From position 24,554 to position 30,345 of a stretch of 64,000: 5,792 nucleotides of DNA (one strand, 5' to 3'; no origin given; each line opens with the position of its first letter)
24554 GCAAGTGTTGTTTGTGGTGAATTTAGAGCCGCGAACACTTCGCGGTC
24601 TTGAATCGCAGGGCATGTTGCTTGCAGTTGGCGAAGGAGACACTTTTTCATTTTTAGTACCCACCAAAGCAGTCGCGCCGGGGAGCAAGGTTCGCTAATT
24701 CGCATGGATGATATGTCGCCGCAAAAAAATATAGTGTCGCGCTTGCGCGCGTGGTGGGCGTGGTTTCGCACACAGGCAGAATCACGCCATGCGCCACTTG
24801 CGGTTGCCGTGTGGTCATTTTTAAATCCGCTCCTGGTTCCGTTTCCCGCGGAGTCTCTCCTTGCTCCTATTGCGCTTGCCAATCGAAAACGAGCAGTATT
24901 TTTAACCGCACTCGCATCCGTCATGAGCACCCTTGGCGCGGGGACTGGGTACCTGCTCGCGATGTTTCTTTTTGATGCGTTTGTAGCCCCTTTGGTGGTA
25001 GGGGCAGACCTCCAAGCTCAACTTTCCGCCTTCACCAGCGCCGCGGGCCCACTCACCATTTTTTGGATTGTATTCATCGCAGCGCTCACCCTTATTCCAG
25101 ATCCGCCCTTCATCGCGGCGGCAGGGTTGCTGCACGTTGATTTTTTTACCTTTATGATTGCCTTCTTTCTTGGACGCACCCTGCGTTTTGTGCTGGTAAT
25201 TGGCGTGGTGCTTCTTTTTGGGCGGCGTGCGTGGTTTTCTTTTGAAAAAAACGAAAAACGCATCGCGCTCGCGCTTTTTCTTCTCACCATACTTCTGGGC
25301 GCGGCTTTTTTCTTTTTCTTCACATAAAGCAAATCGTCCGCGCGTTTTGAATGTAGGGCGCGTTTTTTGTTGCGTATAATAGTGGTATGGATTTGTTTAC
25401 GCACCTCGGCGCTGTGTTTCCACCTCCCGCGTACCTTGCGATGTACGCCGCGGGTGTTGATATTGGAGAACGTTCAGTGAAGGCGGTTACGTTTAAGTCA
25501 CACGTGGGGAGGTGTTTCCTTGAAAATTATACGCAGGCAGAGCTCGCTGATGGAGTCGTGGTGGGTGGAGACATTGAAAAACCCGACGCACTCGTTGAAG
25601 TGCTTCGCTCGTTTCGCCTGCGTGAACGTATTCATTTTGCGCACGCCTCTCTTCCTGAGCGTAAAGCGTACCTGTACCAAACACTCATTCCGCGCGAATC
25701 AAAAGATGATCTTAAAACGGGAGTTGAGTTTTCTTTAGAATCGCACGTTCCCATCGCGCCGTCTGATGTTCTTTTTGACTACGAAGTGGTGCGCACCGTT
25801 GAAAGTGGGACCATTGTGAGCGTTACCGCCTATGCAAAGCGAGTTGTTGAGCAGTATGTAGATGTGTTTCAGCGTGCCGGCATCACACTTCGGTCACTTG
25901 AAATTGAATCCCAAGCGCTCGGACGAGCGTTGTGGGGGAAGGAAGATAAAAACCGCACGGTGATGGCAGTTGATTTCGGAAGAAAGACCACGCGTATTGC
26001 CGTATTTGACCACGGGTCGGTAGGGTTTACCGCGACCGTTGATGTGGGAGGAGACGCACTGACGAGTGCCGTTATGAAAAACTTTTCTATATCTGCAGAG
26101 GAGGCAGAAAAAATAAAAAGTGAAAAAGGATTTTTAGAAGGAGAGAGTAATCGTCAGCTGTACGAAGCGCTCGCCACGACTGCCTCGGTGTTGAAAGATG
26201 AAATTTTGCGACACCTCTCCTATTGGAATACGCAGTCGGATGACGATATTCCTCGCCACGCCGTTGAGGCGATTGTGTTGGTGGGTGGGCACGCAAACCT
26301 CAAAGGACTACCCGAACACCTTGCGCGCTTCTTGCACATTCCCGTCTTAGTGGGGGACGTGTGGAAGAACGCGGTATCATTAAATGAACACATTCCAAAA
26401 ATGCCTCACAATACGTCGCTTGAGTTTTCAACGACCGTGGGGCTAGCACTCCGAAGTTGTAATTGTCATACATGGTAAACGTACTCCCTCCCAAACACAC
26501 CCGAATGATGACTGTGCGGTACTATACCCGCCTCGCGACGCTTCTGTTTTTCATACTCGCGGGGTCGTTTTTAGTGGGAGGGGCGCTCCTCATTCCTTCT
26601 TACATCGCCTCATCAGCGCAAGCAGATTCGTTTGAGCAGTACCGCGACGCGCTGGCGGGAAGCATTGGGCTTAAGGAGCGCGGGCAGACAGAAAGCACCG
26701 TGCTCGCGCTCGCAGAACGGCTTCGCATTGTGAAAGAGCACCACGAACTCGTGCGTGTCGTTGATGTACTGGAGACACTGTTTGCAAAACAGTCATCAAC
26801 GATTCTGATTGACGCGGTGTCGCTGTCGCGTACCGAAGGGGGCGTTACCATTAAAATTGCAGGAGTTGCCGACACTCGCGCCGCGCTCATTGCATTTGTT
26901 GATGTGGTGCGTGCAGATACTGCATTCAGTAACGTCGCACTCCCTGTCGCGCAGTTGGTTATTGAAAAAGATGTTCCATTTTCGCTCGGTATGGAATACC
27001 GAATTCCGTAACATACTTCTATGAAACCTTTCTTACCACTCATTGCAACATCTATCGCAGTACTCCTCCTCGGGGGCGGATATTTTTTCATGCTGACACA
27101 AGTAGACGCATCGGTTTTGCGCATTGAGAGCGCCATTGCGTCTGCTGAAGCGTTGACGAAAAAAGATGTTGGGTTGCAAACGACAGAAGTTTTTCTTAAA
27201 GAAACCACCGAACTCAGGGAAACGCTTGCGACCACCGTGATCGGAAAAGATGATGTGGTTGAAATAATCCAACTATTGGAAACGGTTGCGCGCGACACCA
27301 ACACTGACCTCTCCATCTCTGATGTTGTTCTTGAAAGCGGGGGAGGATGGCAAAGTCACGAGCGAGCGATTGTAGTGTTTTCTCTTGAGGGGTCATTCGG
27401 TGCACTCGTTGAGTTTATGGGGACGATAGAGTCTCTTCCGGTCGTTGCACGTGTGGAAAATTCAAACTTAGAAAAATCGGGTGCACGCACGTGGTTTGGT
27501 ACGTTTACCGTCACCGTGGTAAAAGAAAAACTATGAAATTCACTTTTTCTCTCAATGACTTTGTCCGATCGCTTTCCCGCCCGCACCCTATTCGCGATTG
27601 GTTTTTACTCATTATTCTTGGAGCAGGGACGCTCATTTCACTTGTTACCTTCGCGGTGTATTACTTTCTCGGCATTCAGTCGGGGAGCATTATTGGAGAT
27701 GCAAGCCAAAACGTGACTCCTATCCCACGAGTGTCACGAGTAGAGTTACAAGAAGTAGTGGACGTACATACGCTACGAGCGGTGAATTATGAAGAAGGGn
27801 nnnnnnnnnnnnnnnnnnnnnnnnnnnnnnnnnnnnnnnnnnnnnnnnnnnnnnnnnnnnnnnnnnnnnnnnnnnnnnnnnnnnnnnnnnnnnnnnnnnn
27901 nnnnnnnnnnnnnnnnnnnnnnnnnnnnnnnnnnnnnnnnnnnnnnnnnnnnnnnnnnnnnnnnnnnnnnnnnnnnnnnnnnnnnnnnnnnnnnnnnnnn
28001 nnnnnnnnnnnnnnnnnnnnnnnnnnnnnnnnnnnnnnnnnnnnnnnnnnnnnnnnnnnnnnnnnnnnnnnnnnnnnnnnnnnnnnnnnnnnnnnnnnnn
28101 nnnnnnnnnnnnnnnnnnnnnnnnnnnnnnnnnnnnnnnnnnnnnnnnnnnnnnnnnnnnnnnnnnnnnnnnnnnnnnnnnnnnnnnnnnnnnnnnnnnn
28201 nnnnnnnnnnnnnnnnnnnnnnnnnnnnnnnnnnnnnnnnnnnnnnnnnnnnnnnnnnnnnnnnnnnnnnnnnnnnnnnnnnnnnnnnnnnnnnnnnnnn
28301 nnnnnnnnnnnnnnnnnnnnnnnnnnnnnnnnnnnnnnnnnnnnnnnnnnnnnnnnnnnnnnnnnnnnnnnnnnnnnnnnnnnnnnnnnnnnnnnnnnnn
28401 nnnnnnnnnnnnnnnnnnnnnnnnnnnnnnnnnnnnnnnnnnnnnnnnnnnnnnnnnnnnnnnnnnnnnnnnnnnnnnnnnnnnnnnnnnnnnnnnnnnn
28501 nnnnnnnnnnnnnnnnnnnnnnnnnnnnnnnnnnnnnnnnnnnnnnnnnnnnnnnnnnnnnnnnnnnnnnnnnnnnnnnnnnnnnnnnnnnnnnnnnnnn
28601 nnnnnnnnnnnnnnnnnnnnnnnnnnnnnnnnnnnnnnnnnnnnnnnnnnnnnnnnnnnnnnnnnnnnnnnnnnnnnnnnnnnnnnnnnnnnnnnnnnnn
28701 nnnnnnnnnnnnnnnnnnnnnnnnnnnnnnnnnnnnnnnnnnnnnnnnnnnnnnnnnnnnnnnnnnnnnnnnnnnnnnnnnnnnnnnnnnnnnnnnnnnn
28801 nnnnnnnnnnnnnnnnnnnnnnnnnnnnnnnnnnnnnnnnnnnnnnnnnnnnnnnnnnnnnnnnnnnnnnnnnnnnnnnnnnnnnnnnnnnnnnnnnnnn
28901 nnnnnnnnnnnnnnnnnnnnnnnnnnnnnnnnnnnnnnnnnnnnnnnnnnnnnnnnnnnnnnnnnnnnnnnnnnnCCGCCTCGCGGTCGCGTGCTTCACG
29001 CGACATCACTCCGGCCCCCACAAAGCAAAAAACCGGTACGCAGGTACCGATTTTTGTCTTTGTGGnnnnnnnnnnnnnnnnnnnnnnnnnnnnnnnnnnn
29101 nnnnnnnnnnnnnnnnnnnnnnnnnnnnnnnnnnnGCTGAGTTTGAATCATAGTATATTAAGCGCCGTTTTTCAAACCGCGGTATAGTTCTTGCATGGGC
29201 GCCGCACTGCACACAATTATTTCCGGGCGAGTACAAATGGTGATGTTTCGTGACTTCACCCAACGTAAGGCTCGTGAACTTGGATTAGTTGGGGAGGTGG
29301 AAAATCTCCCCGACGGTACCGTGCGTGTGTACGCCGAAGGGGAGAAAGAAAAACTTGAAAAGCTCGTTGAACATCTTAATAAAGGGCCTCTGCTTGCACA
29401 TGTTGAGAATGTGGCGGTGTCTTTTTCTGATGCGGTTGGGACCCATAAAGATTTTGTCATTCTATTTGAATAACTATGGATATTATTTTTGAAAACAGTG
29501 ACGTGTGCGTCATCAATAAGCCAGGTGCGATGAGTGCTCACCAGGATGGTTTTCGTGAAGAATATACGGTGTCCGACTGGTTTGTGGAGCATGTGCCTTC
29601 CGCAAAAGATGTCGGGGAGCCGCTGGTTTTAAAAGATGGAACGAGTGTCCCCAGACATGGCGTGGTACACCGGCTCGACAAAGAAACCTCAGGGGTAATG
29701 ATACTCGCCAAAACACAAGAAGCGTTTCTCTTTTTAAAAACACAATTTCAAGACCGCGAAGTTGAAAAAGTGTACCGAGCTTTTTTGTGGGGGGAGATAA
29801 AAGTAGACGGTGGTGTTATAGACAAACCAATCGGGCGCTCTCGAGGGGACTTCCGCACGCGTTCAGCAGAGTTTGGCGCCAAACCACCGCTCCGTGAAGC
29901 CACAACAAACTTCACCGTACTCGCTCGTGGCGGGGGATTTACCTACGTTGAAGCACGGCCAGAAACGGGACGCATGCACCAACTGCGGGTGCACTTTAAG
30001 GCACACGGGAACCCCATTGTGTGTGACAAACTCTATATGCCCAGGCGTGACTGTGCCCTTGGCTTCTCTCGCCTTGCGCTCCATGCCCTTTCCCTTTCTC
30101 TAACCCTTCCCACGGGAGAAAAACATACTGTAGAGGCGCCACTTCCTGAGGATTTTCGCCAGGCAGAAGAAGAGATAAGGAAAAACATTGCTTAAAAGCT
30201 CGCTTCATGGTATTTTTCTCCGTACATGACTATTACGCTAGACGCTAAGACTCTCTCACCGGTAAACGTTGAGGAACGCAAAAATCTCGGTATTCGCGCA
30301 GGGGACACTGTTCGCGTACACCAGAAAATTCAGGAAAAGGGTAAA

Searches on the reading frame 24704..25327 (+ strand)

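Call 30: search_protein_families(library=pfam, proteins=[window:24704-25327:+], max_evalue=0.0001)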
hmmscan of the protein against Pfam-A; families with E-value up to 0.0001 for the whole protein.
window:24704-25327:+ (207 aa): 1 family
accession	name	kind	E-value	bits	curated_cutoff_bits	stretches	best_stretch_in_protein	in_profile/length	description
PF09335.16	VTT_dom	-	7.8e-05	23.6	33.9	1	64-168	16-120/123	VTT domain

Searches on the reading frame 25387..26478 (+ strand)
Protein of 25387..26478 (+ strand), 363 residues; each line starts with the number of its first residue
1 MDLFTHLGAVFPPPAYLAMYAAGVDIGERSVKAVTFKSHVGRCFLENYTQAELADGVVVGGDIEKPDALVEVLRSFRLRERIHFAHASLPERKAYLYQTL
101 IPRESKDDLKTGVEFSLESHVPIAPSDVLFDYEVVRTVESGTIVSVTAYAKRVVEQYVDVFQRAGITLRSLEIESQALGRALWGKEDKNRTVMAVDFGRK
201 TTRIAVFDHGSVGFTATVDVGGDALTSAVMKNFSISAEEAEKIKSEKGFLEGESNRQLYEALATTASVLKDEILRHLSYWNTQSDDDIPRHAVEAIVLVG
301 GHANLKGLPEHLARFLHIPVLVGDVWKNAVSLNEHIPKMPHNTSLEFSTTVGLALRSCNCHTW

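Call 30: search_protein_families(library=pfam, proteins=[window:25387-26478:+], max_evalue=0.0001)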
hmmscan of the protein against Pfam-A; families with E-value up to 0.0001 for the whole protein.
window:25387-26478:+ (363 aa): 4 families
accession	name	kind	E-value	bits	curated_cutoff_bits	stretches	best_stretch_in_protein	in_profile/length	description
PF11104.14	PilM_2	-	2.2e-38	132.5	27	1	23-357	1-339/340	Type IV pilus assembly protein PilM;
PF14450.12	FtsA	-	9.2e-14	52.3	31.8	1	194-326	2-113/127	Cell division protein FtsA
PF06723.19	MreB_Mbl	-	4e-09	36.2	27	0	189-252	144-213/327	MreB/Mbl protein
PF06277.17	EutA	-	7.1e-06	25.6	27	1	181-304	135-266/475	Ethanolamine utilisation protein EutA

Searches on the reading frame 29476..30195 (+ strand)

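Call 31: search_protein_families(library=pfam, proteins=[window:29476-30195:+], max_evalue=0.0001)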
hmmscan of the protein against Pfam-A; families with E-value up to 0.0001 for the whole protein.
window:29476-30195:+ (239 aa): 1 family
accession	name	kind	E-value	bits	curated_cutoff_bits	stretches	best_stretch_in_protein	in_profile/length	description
PF00849.27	PseudoU_synth_2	-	2.3e-25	90.1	26.8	1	10-175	2-151/152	RNA pseudouridylate synthase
